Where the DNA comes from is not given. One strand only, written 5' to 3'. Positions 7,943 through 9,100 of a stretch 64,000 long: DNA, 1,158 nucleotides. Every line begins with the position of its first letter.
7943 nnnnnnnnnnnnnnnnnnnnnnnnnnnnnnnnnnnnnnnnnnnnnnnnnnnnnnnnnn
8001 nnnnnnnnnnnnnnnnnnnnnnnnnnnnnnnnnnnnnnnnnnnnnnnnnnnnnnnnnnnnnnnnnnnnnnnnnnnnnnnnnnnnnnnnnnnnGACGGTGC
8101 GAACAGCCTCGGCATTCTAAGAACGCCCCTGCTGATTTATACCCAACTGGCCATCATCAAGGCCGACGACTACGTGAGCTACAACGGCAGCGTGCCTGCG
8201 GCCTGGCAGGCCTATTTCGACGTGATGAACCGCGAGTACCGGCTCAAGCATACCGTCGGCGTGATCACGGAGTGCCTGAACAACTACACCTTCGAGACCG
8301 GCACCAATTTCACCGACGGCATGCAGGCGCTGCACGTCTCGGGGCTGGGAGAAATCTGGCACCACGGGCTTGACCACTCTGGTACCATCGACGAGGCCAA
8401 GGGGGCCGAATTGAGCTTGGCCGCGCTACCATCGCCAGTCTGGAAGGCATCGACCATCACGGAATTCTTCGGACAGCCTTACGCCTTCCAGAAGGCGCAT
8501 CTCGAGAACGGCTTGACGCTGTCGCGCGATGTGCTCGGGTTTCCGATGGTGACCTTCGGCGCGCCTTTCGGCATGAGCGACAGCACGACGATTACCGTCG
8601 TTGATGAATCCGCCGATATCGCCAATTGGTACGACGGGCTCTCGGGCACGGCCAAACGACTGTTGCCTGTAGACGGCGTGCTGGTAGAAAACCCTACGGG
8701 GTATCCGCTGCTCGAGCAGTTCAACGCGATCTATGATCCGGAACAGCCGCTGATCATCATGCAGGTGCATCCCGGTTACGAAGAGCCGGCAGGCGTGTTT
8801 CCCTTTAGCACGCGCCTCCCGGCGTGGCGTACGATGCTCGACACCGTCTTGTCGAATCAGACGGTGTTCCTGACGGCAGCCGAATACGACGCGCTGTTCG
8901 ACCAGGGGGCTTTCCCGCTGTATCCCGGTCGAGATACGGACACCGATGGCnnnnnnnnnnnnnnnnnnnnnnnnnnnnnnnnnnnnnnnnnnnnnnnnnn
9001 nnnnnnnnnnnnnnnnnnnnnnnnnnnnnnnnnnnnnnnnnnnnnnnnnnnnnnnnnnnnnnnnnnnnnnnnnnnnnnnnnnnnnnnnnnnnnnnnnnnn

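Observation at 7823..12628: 1600-aa secreted protein combining an FGE-sulfatase-like domain, Ca-binding motifs, five-plus tandem ~100-aa repeats and dockerin-like C-terminal repeats, in a cluster with a Cys-type sulfatase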

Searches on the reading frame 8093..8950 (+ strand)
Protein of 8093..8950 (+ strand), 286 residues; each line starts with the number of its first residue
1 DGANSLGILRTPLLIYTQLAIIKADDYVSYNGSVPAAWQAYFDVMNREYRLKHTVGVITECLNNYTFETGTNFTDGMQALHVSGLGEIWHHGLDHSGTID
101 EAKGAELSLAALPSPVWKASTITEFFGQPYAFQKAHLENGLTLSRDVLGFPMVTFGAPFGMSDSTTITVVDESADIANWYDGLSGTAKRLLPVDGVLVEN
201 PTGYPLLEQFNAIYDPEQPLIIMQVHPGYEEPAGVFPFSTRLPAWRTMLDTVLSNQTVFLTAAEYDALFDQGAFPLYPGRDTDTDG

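Call 12: search_solved_structures(query=window:8093-8950:+, max_evalue=10)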
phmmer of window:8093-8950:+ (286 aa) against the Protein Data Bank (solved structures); distinct sequences matched with E-value up to 10: 2.
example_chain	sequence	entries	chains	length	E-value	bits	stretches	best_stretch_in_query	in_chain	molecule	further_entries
7ozi_A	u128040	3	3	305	0.94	11.7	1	166-255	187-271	Capsid protein VP1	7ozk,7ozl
7opx_A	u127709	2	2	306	0.95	11.7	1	166-255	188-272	Capsid protein VP1 | VP1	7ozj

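Call 13: search_protein_families(library=pfam, proteins=[window:8093-8950:+], max_evalue=10)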
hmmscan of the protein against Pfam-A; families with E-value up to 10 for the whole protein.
window:8093-8950:+ (286 aa): 2 families
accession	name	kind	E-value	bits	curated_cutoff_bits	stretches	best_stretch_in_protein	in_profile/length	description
PF16078.10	2-oxogl_dehyd_N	-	0.0065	16.4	27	1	27-47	19-39/41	2-oxoglutarate dehydrogenase N-terminus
PF24243.1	Phage_tail_C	-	0.093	12.6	23.7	1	258-268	4-14/26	Phage tail tip domain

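Call 23: search_protein_families(library=ncbifam, proteins=[window:8093-8950:+], max_evalue=1)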
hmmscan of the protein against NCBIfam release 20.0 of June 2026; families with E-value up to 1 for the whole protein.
window:8093-8950:+ (286 aa): 0 families

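Call 24: search_protein_representatives(protein=window:8093-8950:+)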
Query: 286 residues. Proteins with E-value up to 0.001 (for the whole library): 373; up to 1e-10: 153; up to 1e-30: 18. The best 150 are listed.
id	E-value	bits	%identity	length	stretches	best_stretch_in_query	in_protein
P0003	6.7e-125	432.3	68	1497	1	6-286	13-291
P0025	8.7e-98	343.3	38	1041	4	7-286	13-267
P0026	1.4e-88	313.2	37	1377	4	11-286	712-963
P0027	8.5e-64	231.8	41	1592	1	10-286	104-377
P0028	1.6e-59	217.7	36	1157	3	1-286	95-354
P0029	2.3e-59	217.2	47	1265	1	12-286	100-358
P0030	1.1e-53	198.6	44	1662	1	4-286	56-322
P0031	1.7e-49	184.8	34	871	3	123-286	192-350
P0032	3.5e-46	174.0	39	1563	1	11-286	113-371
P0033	6.0e-39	150.2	40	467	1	11-286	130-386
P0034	3.2e-38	147.8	39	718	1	12-286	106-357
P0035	3.6e-37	144.4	39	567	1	12-286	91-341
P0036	1.5e-35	139.1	40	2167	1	11-286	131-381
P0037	6.4e-34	133.7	36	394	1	11-286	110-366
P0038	1.6e-33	132.5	34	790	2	18-231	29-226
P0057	6.7e-21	91.0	33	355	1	12-234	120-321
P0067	2.9e-19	85.6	34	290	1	21-272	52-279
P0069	1.1e-18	83.7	31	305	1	18-267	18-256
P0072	4.9e-18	81.6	30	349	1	13-231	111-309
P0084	5.1e-17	78.3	34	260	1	20-235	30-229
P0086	1.7e-16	76.5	35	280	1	18-265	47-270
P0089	2.9e-16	75.8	30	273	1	11-273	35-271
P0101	4.4e-15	71.9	30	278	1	13-266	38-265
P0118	8.5e-14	67.7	31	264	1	18-262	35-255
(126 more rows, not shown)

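Call 25: search_protein_families(library=pfam, proteins=[P0069, P0084, P0089, P0101, P0118, P0067, P0086, P0057, P0072, P0037], max_evalue=0.1)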
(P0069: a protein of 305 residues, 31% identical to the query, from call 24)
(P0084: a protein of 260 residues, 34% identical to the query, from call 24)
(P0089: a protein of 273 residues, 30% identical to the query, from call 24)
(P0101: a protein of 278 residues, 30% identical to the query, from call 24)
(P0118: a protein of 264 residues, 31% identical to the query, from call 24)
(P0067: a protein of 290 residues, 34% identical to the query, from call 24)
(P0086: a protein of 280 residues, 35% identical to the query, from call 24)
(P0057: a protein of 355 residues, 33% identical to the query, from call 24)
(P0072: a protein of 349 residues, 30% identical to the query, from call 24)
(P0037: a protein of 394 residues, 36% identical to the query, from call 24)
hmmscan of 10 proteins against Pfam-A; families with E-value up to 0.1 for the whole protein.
P0069 (305 aa): 2 families
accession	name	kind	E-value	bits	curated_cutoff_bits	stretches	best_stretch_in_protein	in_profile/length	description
PF01522.26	Polysacc_deac_1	-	0.00011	22.6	23.1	1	15-160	4-112/124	Polysaccharide deacetylase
PF18566.7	Ldi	-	0.04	13.9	26.1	1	30-168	166-303/318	Linalool dehydratase/isomerase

P0084 (260 aa): 2 families
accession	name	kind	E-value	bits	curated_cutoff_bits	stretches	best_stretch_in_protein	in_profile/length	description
PF10096.14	DUF2334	-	6.3e-08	32.9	26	1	31-232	3-199/203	Uncharacterized protein conserved in bacteria (DUF2334)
PF01522.26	Polysacc_deac_1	-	7.1e-05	23.2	23.1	1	30-162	9-119/124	Polysaccharide deacetylase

P0089 (273 aa): 3 families
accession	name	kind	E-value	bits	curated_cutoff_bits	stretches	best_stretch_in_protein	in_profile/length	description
PF10096.14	DUF2334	-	1.4e-12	48.1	26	1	60-243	15-199/203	Uncharacterized protein conserved in bacteria (DUF2334)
PF01522.26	Polysacc_deac_1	-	3.9e-05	24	23.1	1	60-178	18-118/124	Polysaccharide deacetylase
PF11690.13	DUF3287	-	0.086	13.1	27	0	221-251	81-111/121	Protein of unknown function (DUF3287)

P0101 (278 aa): 2 families
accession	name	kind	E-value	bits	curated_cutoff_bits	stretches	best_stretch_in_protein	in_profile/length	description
PF10096.14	DUF2334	-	5e-07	29.9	26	1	92-243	53-198/203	Uncharacterized protein conserved in bacteria (DUF2334)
PF01522.26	Polysacc_deac_1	-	0.015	15.7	23.1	1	91-176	44-116/124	Polysaccharide deacetylase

P0118 (264 aa): 3 families
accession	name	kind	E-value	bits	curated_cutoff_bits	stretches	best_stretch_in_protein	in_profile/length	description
PF10096.14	DUF2334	-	1.8e-10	41.2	26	1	52-240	13-201/203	Uncharacterized protein conserved in bacteria (DUF2334)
PF01522.26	Polysacc_deac_1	-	7.1e-06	26.4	23.1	1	32-171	4-118/124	Polysaccharide deacetylase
PF17242.7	DUF5315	-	0.059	13.6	27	0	49-70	35-56/77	Disordered region of unknown function (DUF5315)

P0067 (290 aa): 3 families
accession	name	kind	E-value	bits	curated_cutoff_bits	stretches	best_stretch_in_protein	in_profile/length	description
PF03065.20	Glyco_hydro_57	-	0.00058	19.7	21.2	1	99-184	87-161/291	Glycosyl hydrolase family 57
PF01522.26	Polysacc_deac_1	-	0.0019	18.6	23.1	1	72-180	21-112/124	Polysaccharide deacetylase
PF10096.14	DUF2334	-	0.0023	18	26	1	102-185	55-137/203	Uncharacterized protein conserved in bacteria (DUF2334)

P0086 (280 aa): 2 families
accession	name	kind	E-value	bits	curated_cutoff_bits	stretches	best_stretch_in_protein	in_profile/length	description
PF10096.14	DUF2334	-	3.7e-10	40.2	26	1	49-252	2-201/203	Uncharacterized protein conserved in bacteria (DUF2334)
PF20203.3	DUF6565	-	0.019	15.7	24.5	1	116-164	7-55/86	Domain of unknown function (DUF6565)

P0057 (355 aa): 2 families
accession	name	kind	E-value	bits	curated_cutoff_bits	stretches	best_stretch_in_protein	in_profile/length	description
PF10096.14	DUF2334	-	3.8e-05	23.8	26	1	142-268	13-144/203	Uncharacterized protein conserved in bacteria (DUF2334)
PF01522.26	Polysacc_deac_1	-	0.00014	22.3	23.1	1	146-260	20-118/124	Polysaccharide deacetylase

P0072 (349 aa): 3 families
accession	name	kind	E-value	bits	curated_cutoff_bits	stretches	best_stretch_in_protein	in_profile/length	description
PF01522.26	Polysacc_deac_1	-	6.5e-09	36.3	23.1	1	126-250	17-118/124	Polysaccharide deacetylase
PF10096.14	DUF2334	-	1.3e-08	35.1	26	1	134-321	16-201/203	Uncharacterized protein conserved in bacteria (DUF2334)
PF03065.20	Glyco_hydro_57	-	0.038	13.7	21.2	1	144-256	65-168/291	Glycosyl hydrolase family 57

P0037 (394 aa): 1 family
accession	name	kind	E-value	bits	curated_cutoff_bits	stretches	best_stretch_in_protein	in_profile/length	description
PF10096.14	DUF2334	-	2.6e-08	34.1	26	1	134-331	15-202/203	Uncharacterized protein conserved in bacteria (DUF2334)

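Call 46: predict_structure(alignment_id=A4)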
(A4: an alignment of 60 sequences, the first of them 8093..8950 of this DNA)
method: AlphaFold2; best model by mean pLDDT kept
length: 286 residues; sequences in the alignment: 60
mean_pLDDT: 85.7   pTM: 0.86
mean pLDDT of the five models: 85.7, 85.4, 85.0, 84.1, 83.7
residues with pLDDT >= 90: 180; 70-90: 51; 50-70: 37; < 50: 18
segments of 3 or more residues with pLDDT < 50: 68-70, 101-107, 111-113
pLDDT, mean of each block of 10 residues (from residue 1): 62 87 90 85 95 96 64 86 96 81 48 52 92 98 96 96 98 98 97 91 92 96 93 73 96 95 93 68 62
secondary structure, 60 per line:
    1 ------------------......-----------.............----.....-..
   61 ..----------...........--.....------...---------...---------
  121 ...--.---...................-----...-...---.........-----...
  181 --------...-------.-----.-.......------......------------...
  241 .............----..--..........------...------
elements in order: E19-24 H36-48 E53-57 H59-62 H73-83 E86-90 E97-99 E121-123 H130-148 E154-156 H164-172 E178-180 E189-191 H207-213 E220-225 H238-253 H262-271

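Call 49: fold_search(model_id=the predicted structure, library=pdb)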
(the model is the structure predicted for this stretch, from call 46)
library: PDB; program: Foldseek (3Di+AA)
matches with E <= 10: 980; with E <= 0.001: 71
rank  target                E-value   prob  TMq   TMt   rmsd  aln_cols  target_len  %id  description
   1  7ax7                  7.9e-09  1.00  0.53  0.72   4.3       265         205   15  Crystal structure of the Xyl-CE4 domain of a multidomain xylanase from the hindgut metagenome of Trinervitermes trinervo (released 2020-11-18)
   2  2c71                  1.9e-08  1.00  0.55  0.74   3.3       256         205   15  The structure of a family 4 acetyl xylan esterase from Clostridium thermocellum in complex with a magnesium ion. (released 2006-01-23)
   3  7fbw                  9.0e-08  1.00  0.51  0.74   4.6       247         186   15  Acetylxylan esterase from Caldanaerobacter subterraneus subsp. tengcongensis (released 2021-10-27)
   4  6hm9                  1.2e-07  1.00  0.53  0.56   3.7       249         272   11  Crystal structure of a BA3943 mutant,a CE4 family pseudoenzyme with restored enzymatic activity. (released 2019-10-09)
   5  3rxz_A                2.7e-07  1.00  0.57  0.57   8.0       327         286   14  Crystal structure of putative polysaccharide deacetylase from Mycobacterium smegmatis (released 2011-06-22)
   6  3rxz_B                3.5e-07  1.00  0.56  0.56   5.7       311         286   14  Crystal structure of putative polysaccharide deacetylase from Mycobacterium smegmatis (released 2011-06-22)
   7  7bkf                  3.9e-07  1.00  0.54  0.55   3.5       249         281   10  Crystal structure of WT BA3943, a CE4 family pseudoenzyme from Bacillus Anthracis (released 2021-05-19)
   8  6hpa                  7.0e-07  1.00  0.54  0.56   6.0       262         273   11  Crystal structure of a BA3943 mutant,a CE4 family pseudoenzyme (released 2019-10-09)
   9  8t0j                  7.5e-07  1.00  0.53  0.56   7.5       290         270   11  Salmonella Typhimurium ArnD (released 2023-10-18)
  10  3rxz_C                1.6e-06  1.00  0.57  0.57   6.0       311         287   13  Crystal structure of putative polysaccharide deacetylase from Mycobacterium smegmatis (released 2011-06-22)
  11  1k1x_A                1.6e-06  1.00  0.55  0.27   5.7       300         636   12  Crystal structure of 4-alpha-glucanotransferase from thermococcus litoralis (released 2003-06-17)
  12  3qbu_A                2.2e-06  1.00  0.48  0.48   7.4       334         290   12  Crystal structure of putative peptidoglycan deactelyase (HP0310) from Helicobacter pylori (released 2011-05-25)
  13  4m1b_A                2.9e-06  1.00  0.52  0.71   4.1       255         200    9  Structural Determination of BA0150, a Polysaccharide Deacetylase from Bacillus anthracis (released 2014-02-12)
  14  5lfz                  7.5e-06  1.00  0.53  0.73   3.5       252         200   10  T48 deacetylase (released 2017-08-02)
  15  2c1i                  7.5e-06  1.00  0.53  0.40   3.5       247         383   12  Structure of Streptococcus pneumoniae peptidoglycan deacetylase (SpPgdA) D 275 N Mutant. (released 2005-09-20)
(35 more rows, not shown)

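Call 59: search_protein_families(library=pfam, alignment_id=A6, max_evalue=0.0001)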
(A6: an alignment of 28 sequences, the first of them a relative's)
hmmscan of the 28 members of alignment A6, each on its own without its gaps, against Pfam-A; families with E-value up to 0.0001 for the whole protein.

A. member 1, P0027 (1592 aa): 2 families
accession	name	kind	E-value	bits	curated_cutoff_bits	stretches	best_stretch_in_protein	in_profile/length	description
PF03781.23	FGE-sulfatase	-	1.1e-41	143.6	23.3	1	500-789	3-255/255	Sulfatase-modifying factor enzyme 1-like domain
PF19078.6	Big_12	-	1.7e-07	31.9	27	0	804-854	1-49/102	Bacterial Ig-like domain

B. families by the number of members that match (of 28 scanned): 40 families (the first 25 are shown)
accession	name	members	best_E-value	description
PF10096.14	DUF2334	20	1.1e-19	Uncharacterized protein conserved in bacteria (DUF2334)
PF01522.26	Polysacc_deac_1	14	1.2e-12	Polysaccharide deacetylase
PF13927.12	Ig_3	6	1.2e-134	Immunoglobulin domain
PF07679.22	I-set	6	5e-127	Immunoglobulin I-set domain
PF13895.12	Ig_2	6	9.6e-88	Immunoglobulin domain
PF16403.11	Bact_surface_Ig-like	5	5.8e-168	Bacterial surface protein, Ig-like domain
PF19078.6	Big_12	4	7.6e-121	Bacterial Ig-like domain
PF03781.23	FGE-sulfatase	4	4.7e-44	Sulfatase-modifying factor enzyme 1-like domain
PF18981.6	InlK_D3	3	1.5e-14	Internalin K domain (D3/D4)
PF17957.7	Big_7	3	1.5e-09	Bacterial Ig domain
PF00047.31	ig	2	1.3e-58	Immunoglobulin domain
PF00331.26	Glyco_hydro_10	2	1.1e-38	Glycosyl hydrolase family 10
PF07686.23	V-set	2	1.3e-32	Immunoglobulin V-set domain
PF03629.24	SASA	2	4.4e-21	Carbohydrate esterase, sialic acid-specific acetylesterase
PF02018.23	CBM_4_9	2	2.5e-15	Carbohydrate binding domain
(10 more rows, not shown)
